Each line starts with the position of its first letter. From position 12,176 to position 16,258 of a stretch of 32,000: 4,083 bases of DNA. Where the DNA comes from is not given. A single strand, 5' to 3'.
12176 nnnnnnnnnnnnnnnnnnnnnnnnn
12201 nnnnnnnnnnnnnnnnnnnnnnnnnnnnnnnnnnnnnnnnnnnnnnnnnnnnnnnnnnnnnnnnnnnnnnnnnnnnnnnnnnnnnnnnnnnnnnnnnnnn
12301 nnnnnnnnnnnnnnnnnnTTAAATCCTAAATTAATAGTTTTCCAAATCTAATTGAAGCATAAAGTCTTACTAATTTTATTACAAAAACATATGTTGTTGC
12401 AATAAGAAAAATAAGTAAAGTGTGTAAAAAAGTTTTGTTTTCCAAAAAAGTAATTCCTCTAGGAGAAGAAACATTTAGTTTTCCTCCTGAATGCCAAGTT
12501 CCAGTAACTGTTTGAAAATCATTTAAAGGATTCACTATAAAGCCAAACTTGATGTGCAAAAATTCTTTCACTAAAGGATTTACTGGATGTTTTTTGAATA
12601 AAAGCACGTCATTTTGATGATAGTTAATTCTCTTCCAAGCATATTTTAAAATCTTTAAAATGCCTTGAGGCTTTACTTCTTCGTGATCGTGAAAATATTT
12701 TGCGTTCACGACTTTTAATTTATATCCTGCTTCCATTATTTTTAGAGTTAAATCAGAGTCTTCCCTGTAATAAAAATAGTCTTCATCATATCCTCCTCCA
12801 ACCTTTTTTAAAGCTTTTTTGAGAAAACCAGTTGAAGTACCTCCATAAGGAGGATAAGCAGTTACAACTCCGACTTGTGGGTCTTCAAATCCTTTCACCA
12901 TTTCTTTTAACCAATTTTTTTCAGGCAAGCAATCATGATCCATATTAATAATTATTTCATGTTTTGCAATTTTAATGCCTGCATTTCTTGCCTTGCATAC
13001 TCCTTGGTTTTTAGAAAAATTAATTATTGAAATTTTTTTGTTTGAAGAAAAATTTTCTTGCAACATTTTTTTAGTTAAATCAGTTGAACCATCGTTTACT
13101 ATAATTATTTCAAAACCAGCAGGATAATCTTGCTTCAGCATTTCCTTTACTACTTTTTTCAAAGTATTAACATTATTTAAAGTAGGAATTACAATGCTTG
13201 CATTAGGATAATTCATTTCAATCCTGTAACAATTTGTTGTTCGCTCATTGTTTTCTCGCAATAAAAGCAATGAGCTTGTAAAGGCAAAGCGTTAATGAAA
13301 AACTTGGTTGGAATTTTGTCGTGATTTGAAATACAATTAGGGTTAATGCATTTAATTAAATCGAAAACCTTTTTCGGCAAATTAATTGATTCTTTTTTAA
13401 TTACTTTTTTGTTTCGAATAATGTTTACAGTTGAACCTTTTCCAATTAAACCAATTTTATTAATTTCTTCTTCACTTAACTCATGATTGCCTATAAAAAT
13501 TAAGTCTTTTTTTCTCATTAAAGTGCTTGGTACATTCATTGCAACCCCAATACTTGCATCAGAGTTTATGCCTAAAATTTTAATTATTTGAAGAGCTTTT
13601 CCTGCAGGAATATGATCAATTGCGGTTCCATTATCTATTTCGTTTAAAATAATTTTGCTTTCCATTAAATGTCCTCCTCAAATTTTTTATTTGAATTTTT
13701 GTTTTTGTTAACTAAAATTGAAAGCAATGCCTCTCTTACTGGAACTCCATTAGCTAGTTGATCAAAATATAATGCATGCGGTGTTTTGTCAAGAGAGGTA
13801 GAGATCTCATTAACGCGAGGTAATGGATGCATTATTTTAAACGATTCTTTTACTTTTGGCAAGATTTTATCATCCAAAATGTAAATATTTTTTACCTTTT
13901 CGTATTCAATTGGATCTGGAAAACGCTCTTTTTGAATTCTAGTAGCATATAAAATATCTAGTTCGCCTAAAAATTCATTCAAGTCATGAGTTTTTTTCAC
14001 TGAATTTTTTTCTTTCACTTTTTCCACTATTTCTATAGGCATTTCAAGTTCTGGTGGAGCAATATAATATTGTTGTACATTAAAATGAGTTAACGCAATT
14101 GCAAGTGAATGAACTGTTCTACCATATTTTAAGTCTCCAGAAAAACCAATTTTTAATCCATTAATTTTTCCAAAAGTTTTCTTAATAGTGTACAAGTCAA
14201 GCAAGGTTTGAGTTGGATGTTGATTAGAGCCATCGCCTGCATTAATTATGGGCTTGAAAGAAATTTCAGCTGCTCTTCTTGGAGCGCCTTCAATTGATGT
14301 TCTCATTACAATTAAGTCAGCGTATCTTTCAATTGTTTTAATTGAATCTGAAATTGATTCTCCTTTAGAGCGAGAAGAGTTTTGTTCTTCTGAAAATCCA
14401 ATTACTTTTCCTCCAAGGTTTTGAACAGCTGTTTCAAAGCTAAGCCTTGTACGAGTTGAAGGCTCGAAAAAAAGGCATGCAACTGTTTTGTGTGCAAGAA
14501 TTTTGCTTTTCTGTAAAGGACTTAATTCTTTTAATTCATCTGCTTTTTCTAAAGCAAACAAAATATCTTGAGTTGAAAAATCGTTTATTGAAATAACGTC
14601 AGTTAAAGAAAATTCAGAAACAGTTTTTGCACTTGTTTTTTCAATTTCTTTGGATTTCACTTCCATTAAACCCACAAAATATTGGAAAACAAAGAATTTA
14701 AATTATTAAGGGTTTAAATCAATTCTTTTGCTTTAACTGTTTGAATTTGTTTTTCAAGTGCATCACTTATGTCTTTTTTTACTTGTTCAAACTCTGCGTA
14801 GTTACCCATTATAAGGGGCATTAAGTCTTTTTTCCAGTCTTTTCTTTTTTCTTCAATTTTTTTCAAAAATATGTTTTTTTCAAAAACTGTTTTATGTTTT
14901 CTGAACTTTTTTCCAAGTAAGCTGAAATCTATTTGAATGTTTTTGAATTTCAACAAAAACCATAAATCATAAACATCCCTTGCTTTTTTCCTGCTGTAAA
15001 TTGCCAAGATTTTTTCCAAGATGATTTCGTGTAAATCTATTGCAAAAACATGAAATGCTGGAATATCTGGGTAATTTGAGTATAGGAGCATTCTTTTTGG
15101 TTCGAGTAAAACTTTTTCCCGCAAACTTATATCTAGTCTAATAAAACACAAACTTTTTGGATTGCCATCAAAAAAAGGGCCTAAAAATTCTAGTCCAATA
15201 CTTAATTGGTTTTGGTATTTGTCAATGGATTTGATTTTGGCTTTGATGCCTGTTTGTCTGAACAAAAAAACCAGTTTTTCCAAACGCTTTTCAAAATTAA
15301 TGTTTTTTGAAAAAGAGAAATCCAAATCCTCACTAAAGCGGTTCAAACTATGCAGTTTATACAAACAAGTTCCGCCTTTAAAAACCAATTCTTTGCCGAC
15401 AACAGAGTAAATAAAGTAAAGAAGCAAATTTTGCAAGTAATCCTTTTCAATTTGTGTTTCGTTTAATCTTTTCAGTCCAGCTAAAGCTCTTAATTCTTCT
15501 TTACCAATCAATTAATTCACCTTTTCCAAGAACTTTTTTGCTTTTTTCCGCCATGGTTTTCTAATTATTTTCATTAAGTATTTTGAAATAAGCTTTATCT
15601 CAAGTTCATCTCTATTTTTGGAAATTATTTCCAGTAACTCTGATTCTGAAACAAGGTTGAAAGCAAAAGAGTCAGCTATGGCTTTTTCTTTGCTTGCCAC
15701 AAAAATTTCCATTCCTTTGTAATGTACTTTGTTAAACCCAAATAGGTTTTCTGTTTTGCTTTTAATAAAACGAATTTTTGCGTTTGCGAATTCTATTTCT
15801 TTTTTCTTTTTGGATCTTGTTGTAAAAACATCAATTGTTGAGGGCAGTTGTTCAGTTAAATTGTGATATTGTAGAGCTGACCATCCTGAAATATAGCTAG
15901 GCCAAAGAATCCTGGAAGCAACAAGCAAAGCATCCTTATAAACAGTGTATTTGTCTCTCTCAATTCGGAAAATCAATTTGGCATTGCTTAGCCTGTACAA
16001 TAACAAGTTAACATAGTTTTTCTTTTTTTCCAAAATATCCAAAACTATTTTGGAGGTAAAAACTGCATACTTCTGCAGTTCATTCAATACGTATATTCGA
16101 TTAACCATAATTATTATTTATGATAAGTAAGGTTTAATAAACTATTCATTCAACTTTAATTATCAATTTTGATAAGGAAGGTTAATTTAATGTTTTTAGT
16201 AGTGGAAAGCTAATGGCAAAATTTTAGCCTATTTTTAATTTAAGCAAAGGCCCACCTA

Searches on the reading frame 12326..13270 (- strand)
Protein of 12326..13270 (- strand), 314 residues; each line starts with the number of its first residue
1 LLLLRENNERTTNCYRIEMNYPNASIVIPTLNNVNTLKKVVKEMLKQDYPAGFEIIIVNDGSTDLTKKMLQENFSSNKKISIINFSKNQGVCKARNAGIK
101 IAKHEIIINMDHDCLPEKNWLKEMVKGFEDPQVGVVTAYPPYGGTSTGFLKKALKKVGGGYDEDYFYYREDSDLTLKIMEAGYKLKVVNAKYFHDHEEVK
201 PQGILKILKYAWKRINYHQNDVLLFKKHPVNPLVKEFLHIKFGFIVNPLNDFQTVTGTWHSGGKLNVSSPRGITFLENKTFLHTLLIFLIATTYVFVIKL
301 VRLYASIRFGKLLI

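Call 3: search_protein_families(library=pfam, proteins=[window:12326-13270:-], max_evalue=1)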
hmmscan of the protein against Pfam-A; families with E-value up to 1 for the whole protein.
window:12326-13270:- (314 aa): 8 families
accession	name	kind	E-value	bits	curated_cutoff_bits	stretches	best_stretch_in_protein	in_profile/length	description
PF00535.33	Glycos_transf_2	-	5.6e-33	114.7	23.3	1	25-179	1-150/168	Glycosyl transferase family 2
PF13641.12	Glyco_tranf_2_3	-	6.6e-15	56.2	27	1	22-138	1-121/230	Glycosyltransferase like family 2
PF10111.15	Glyco_tranf_2_2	-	1e-09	38.8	27.3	1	25-126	1-104/276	Glycosyltransferase like family 2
PF13506.12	Glyco_transf_21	-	1.1e-06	28.7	21.7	1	98-153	25-79/174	Glycosyl transferase family 21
PF13632.12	Glyco_trans_2_3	-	0.0017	18.6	27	1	144-214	74-138/198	Glycosyl transferase family group 2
PF13712.12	Glyco_tranf_2_5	-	0.0025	18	27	1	78-136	28-88/210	Glycosyltransferase like family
PF02709.20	Glyco_transf_7C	-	0.0038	17.3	23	1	136-191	13-71/78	N-terminal domain of galactosyltransferase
PF13704.12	Glyco_tranf_2_4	-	0.16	12.9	27.5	0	54-89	21-52/98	Glycosyl transferase family 2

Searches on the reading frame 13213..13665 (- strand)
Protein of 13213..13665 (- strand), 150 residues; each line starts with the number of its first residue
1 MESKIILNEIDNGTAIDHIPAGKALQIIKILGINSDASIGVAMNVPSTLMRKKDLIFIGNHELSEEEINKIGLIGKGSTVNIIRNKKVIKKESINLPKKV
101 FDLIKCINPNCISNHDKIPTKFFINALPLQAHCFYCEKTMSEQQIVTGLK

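Call 12: search_protein_families(library=pfam, proteins=[window:13213-13665:-], max_evalue=0.001)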
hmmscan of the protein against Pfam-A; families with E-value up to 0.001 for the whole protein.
window:13213-13665:- (150 aa): 2 families
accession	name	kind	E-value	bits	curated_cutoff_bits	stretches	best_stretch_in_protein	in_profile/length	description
PF01948.23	PyrI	-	2.6e-25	88.9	25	1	8-94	4-92/93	Aspartate carbamoyltransferase regulatory chain, allosteric domain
PF02748.20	PyrI_C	-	9.6e-13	48.2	23.4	1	101-145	3-48/48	Aspartate carbamoyltransferase regulatory chain, metal binding domain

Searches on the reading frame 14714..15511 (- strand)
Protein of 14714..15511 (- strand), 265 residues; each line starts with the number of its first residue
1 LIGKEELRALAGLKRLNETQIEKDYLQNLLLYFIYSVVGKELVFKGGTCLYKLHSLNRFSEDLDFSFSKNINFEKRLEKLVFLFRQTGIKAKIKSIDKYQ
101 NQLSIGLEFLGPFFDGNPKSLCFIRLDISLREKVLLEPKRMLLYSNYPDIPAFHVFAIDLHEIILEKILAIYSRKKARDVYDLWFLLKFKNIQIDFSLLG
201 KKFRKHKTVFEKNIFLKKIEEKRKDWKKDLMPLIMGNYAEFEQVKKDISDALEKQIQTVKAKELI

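Call 12: search_protein_families(library=pfam, proteins=[window:14714-15511:-], max_evalue=0.001)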
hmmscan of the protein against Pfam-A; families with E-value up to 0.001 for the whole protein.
window:14714-15511:- (265 aa): 1 family
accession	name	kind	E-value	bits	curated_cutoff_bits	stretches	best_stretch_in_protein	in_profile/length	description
PF08843.17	AbiEii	-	2.1e-32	113.4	22.5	1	36-237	9-227/238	Nucleotidyl transferase AbiEii toxin, Type IV TA system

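Call 67: search_protein_families(library=padloc, proteins=[window:14714-15511:-], max_evalue=0.01)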
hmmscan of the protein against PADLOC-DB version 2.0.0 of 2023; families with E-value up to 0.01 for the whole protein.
window:14714-15511:- (265 aa): 28 families (the best 25 are shown)
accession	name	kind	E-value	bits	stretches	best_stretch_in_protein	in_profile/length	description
PDLC02323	AbiEii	-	2.3e-68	228.5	1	1-252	1-247/248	AbiEii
PDLC02304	AbiEii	-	5.6e-49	165.4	1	1-255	1-258/260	AbiEii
PDLC02317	AbiEii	-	4.1e-23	80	1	1-222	1-239/396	AbiEii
PDLC02292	AbiEii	-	2.6e-18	64.8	1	14-246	21-275/283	AbiEii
PDLC02307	AbiEii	-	2.6e-18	64.6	1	34-255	15-206/219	AbiEii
PDLC02313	AbiEii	-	7.7e-18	62.9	1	18-237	19-238/254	AbiEii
PDLC02294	AbiEii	-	2.1e-17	61.8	1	17-243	18-245/260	AbiEii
PDLC02296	AbiEii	-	7.3e-16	56.2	2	19-74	22-78/282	AbiEii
PDLC02305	AbiEii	-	8.2e-16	56.1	2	145-257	149-261/306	AbiEii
PDLC02293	AbiEii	-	1.8e-15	55.2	1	14-254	13-248/270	AbiEii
PDLC02328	AbiEii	-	2.9e-15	54.7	1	38-188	11-143/203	AbiEii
PDLC02330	AbiEii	-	3.2e-14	51.2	1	40-194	25-165/219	AbiEii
PDLC02303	AbiEii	-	6.1e-14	50.1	2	140-230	135-223/249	AbiEii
PDLC02289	AbiEii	-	7.8e-14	49.9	1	8-86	19-86/309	AbiEii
PDLC02318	AbiEii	-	1.3e-13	48.9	1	8-184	8-181/280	AbiEii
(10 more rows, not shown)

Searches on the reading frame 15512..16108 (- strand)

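Call 12: search_protein_families(library=pfam, proteins=[window:15512-16108:-], max_evalue=0.001)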
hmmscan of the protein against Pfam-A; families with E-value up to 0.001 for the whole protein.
window:15512-16108:- (198 aa): 0 families

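Call 67: search_protein_families(library=padloc, proteins=[window:15512-16108:-], max_evalue=0.01)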
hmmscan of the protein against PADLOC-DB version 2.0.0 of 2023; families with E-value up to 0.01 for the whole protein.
window:15512-16108:- (198 aa): 30 families (the best 25 are shown)
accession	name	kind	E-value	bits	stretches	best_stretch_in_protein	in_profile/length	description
PDLC02267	AbiEi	-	4.1e-30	103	1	5-180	7-184/252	AbiEi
PDLC02241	AbiEi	-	3.5e-16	57.6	1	9-191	8-192/199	AbiEi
PDLC02276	AbiEi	-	5e-15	53.7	1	58-172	69-183/270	AbiEi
PDLC02271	AbiEi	-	2e-14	51.4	1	53-149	71-167/263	AbiEi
PDLC02269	AbiEi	-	1.7e-13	48.5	1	8-180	4-177/251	AbiEi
PDLC02272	AbiEi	-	8.9e-13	46.5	1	27-184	23-181/200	AbiEi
PDLC02230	AbiEi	-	1.8e-12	45.4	1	17-158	4-147/192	AbiEi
PDLC02265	AbiEi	-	4.5e-12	44.1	1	34-165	29-166/198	AbiEi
PDLC02225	AbiEi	-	1.1e-11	42.9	1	34-153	32-150/198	AbiEi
PDLC02287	AbiEi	-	6.1e-11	40.4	1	8-179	4-176/253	AbiEi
PDLC02283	AbiEi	-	4.9e-10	37.5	1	37-150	35-153/201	AbiEi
PDLC02275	AbiEi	-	4.4e-07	28.1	1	34-161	25-150/184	AbiEi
PDLC02232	AbiEi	-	5.7e-07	27.6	1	12-147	16-159/177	AbiEi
PDLC02270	AbiEi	-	9.4e-07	26.2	1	11-146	7-158/265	AbiEi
PDLC02240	AbiEi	-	2.4e-06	25.2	1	16-195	17-208/216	AbiEi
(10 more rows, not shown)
